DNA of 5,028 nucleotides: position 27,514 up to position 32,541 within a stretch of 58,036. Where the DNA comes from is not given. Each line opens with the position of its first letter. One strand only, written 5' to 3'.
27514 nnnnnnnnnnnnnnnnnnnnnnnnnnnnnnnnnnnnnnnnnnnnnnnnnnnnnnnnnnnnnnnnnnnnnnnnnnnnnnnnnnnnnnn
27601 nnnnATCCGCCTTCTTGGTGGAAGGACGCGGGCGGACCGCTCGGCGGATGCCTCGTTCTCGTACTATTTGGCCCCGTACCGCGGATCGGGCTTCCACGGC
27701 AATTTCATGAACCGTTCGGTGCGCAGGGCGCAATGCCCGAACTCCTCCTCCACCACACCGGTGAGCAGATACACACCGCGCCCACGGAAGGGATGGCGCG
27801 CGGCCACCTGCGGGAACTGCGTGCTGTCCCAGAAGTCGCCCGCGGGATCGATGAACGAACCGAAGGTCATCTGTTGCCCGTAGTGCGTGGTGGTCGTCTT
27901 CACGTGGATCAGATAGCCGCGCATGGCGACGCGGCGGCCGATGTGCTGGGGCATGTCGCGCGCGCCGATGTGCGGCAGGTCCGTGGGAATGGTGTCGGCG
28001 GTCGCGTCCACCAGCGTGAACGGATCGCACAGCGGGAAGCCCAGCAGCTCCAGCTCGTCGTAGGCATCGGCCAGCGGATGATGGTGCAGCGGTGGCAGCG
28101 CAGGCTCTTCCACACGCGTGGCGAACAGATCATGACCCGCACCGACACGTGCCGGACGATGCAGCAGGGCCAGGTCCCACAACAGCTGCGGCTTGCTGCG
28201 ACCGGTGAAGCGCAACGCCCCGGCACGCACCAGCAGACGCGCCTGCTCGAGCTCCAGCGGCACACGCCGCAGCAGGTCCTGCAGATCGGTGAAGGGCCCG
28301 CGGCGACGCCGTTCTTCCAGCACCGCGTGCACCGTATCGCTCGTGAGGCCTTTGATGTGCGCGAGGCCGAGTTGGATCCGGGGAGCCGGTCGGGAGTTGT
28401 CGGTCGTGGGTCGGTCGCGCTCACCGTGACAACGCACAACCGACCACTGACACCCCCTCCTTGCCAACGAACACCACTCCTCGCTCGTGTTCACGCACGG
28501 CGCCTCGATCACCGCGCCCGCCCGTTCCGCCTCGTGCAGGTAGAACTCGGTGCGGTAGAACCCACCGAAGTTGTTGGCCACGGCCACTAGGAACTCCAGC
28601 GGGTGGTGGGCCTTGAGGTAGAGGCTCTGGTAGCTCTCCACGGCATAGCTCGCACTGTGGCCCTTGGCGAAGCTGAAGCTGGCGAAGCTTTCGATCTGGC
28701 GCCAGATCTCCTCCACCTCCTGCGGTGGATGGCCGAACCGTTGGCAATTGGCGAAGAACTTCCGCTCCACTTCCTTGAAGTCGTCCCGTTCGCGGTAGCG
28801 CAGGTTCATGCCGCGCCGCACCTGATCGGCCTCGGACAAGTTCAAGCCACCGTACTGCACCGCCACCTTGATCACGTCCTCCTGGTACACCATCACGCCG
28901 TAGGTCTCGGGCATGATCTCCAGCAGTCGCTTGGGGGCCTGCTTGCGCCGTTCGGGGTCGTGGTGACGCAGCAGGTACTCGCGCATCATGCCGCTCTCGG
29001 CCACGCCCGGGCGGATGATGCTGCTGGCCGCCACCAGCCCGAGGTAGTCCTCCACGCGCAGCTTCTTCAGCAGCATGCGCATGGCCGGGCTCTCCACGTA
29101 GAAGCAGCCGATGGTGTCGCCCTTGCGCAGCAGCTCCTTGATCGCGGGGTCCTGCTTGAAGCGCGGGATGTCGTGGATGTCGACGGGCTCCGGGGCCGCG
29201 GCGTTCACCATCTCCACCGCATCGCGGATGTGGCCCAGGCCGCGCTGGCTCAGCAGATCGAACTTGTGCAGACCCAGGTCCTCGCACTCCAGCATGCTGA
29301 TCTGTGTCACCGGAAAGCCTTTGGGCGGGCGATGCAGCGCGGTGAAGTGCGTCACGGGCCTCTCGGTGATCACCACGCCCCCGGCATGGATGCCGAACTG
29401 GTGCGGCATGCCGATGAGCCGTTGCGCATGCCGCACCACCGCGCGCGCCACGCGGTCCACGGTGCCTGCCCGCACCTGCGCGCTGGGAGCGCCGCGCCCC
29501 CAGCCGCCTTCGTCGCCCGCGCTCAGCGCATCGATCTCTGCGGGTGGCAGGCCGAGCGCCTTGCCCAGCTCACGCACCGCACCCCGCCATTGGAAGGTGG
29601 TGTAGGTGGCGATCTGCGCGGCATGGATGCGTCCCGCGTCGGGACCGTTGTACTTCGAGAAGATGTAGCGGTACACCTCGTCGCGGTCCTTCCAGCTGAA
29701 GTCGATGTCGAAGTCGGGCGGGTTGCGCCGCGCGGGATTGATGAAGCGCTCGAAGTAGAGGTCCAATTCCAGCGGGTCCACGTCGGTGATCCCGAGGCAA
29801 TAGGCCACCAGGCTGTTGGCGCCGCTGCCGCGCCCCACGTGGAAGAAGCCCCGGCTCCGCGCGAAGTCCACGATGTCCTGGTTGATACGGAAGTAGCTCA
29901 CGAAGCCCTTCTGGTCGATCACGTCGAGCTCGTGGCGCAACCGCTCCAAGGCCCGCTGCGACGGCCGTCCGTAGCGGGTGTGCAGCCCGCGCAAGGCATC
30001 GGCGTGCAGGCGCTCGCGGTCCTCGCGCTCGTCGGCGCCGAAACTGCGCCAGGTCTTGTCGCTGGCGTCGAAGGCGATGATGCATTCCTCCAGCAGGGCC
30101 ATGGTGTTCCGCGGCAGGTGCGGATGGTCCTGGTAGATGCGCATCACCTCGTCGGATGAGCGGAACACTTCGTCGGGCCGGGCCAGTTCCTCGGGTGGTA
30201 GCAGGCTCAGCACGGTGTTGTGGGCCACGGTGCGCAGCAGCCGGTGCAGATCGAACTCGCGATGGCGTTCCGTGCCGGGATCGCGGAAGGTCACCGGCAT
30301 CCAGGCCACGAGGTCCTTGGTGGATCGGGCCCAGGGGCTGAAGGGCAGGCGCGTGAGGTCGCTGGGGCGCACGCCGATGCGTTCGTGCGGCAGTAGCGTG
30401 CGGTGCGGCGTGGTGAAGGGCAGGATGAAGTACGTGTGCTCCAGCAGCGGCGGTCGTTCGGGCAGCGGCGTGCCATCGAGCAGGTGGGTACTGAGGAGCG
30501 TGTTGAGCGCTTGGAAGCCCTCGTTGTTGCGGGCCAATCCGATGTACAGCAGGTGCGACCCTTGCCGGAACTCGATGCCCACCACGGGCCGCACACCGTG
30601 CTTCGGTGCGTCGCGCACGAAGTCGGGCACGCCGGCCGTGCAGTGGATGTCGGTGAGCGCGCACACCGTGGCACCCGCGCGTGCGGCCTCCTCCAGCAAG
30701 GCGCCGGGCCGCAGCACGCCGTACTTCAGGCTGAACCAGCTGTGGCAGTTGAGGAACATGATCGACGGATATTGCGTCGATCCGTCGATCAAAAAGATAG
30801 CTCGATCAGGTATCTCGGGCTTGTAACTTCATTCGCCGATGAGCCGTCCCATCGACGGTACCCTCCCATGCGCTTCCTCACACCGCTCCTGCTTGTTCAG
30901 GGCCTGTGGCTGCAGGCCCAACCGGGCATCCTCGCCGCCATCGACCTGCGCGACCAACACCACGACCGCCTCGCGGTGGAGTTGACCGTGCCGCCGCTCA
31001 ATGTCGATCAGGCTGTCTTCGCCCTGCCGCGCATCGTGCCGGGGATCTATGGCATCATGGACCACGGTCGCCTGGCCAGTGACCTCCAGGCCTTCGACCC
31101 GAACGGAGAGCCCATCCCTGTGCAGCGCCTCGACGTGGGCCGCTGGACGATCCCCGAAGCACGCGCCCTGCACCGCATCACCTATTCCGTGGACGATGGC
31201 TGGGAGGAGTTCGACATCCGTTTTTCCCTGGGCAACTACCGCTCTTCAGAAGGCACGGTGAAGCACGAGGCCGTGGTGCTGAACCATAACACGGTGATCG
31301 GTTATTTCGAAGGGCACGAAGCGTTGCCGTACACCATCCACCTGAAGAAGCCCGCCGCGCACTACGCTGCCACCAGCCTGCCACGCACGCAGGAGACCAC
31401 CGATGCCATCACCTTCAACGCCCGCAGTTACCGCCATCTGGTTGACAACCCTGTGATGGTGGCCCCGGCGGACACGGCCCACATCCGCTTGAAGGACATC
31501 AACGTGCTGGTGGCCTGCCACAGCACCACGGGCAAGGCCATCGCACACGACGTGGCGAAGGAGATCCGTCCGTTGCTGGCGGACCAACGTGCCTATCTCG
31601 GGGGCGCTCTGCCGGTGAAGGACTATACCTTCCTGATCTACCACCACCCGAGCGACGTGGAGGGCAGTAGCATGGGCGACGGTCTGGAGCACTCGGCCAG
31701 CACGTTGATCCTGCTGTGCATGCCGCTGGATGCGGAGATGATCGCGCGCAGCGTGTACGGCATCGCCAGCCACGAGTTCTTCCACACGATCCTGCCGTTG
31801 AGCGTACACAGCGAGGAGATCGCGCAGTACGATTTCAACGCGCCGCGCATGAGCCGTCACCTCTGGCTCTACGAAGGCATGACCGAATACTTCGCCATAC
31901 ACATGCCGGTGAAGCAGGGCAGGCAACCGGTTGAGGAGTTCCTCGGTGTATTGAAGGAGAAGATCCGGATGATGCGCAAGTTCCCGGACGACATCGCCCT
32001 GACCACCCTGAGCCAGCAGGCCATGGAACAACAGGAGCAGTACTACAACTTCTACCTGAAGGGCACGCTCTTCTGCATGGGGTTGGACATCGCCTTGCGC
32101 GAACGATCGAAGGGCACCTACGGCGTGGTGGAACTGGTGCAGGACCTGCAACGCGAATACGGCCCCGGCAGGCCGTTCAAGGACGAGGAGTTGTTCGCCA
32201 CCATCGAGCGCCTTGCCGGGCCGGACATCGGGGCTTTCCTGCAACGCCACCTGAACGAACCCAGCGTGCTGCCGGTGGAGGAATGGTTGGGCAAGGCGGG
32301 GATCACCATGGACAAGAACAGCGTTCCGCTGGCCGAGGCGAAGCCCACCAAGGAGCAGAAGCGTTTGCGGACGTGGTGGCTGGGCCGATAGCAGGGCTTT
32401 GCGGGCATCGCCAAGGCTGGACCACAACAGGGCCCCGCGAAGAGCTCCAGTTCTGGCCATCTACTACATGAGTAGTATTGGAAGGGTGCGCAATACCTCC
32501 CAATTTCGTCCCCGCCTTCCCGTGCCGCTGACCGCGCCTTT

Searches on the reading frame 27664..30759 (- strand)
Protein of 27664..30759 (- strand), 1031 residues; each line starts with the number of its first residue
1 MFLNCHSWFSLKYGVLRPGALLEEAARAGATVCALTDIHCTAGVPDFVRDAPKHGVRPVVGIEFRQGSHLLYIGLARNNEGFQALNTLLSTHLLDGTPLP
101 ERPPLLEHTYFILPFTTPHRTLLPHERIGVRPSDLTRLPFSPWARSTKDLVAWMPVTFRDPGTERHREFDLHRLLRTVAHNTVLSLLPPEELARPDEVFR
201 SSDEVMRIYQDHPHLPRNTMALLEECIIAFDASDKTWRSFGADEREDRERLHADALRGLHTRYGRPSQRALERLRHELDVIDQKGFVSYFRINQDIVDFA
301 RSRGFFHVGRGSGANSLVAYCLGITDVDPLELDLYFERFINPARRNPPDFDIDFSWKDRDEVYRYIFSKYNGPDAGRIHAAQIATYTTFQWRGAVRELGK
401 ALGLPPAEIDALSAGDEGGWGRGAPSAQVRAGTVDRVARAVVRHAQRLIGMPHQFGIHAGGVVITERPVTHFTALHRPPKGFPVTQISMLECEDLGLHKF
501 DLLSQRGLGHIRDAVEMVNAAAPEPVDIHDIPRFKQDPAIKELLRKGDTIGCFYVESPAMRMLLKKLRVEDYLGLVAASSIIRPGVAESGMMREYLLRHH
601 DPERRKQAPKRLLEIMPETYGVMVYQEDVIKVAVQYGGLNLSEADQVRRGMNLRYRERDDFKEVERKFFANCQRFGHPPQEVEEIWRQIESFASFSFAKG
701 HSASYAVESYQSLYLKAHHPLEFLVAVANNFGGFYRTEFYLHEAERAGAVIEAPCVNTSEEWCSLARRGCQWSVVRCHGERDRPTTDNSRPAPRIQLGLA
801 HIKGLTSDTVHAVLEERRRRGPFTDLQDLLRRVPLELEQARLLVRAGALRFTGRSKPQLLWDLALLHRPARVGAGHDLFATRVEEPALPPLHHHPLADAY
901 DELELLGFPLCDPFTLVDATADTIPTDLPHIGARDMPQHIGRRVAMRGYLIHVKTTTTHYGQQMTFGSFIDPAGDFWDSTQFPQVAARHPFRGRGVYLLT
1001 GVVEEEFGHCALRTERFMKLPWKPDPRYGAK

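Call 10: search_protein_families(library=pfam, proteins=[window:27664-30759:-])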
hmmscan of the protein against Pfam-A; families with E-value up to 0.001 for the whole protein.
window:27664-30759:- (1031 aa): 4 families
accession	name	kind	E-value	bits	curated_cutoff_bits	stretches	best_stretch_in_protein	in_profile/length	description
PF07733.18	DNA_pol3_alpha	-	1.1e-65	222.3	23.9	1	251-503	3-259/260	Bacterial DNA polymerase III alpha NTPase domain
PF17657.6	DNA_pol3_finger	-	2.5e-35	121.7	22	1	509-674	3-164/166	Bacterial DNA polymerase III alpha subunit finger domain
PF14579.12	HHH_6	-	2.8e-16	59.9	25.6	1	749-858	2-89/90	Helix-hairpin-helix motif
PF02811.25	PHP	-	1.1e-11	45.8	26.4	1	3-96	2-99/164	PHP domain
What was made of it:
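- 27664..30759 (-): DnaE2-like second Pol III alpha paralog, 1031 aa. Pfam PHP, DNA_pol3_alpha, DNA_pol3_finger and HHH_6 (call 10).
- Checked: The second site abuts the minus-strand ATG (30759-30757) of a 1031-aa protein with PHP, DNA_pol3_alpha, finger and HHH_6 domains (call 10).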

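Call 28: search_protein_families(library=ncbifam, proteins=[window:27664-30759:-], max_evalue=0.00001)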
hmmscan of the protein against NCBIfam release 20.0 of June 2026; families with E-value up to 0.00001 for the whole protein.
window:27664-30759:- (1031 aa): 13 families
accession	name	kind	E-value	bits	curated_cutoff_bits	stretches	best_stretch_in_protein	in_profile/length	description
NF004226.0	PRK05673.1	equivalog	4.6e-155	518.2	1002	2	167-1019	213-1061/1146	DNA polymerase III subunit alpha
NF004225.0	PRK05672.1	subfamily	2.9e-148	495.8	939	2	165-889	206-906/1047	error-prone DNA polymerase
TIGR00594.1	polc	superfamily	3.1e-143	479.1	434.35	1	172-866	213-895/1022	DNA polymerase III subunit alpha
NF005298.0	PRK06826.1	equivalog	3.5e-132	442.3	1260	1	199-860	246-890/1151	DNA polymerase III subunit alpha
NF005377.0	PRK06920.1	equivalog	2e-115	386.8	1806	1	175-760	207-790/1108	DNA polymerase III subunit alpha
NF005516.0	PRK07135.1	equivalog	1.5e-109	367.6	1084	1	202-854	182-814/974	DNA polymerase III DnaE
NF005582.0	PRK07279.1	equivalog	4.1e-102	342.9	1279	1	15-729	17-712/1033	DNA polymerase III subunit alpha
NF005617.0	PRK07374.1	equivalog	2.7e-93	313.7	1653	1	269-760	328-823/1170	DNA polymerase III subunit alpha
NF004550.0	PRK05898.1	equivalog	2.9e-89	300.5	1182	1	268-765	252-743/971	DNA polymerase III subunit alpha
NF007079.0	PRK09532.1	equivalog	3.8e-65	220.6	1525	1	271-699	328-778/876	DNA polymerase III subunit alpha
NF001688.0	PRK00448.1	equivalog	1.2e-14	52.9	873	1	250-331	832-914/1445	PolC-type DNA polymerase III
NF005616.0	PRK07373.1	equivalog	2.5e-13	49.3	646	1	692-760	33-102/449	DNA polymerase III subunit alpha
TIGR01405.1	polC_Gram_pos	equivalog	2.7e-10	38.6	1043.45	0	263-331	610-679/1211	DNA polymerase III subunit alpha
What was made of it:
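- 27664..30759 (-): Below the cut-offs of both the DnaE and DnaE2 NCBIfam models (call 28).
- On DnaE2 / ImuC error-prone polymerase: NF004225 scores 496 bits against a cut-off of 939, and the DnaE model is also below its cut-off (call 28).
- Checked: It scores below the NCBIfam cut-offs of both the DnaE2 model (496 against 939) and the DnaE model (518 against 1002) (call 28).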

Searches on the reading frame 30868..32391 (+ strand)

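Call 10: search_protein_families(library=pfam, proteins=[window:30868-32391:+])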
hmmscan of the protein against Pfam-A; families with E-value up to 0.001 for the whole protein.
window:30868-32391:+ (507 aa): 2 families
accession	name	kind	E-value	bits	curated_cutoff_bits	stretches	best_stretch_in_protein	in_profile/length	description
PF17899.6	Peptidase_M61_N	-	1.3e-33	116.8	23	1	24-199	3-167/168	Peptidase M61 N-terminal domain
PF05299.18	Peptidase_M61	-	2.9e-14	53.9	22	1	297-395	3-111/118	M61 glycyl aminopeptidase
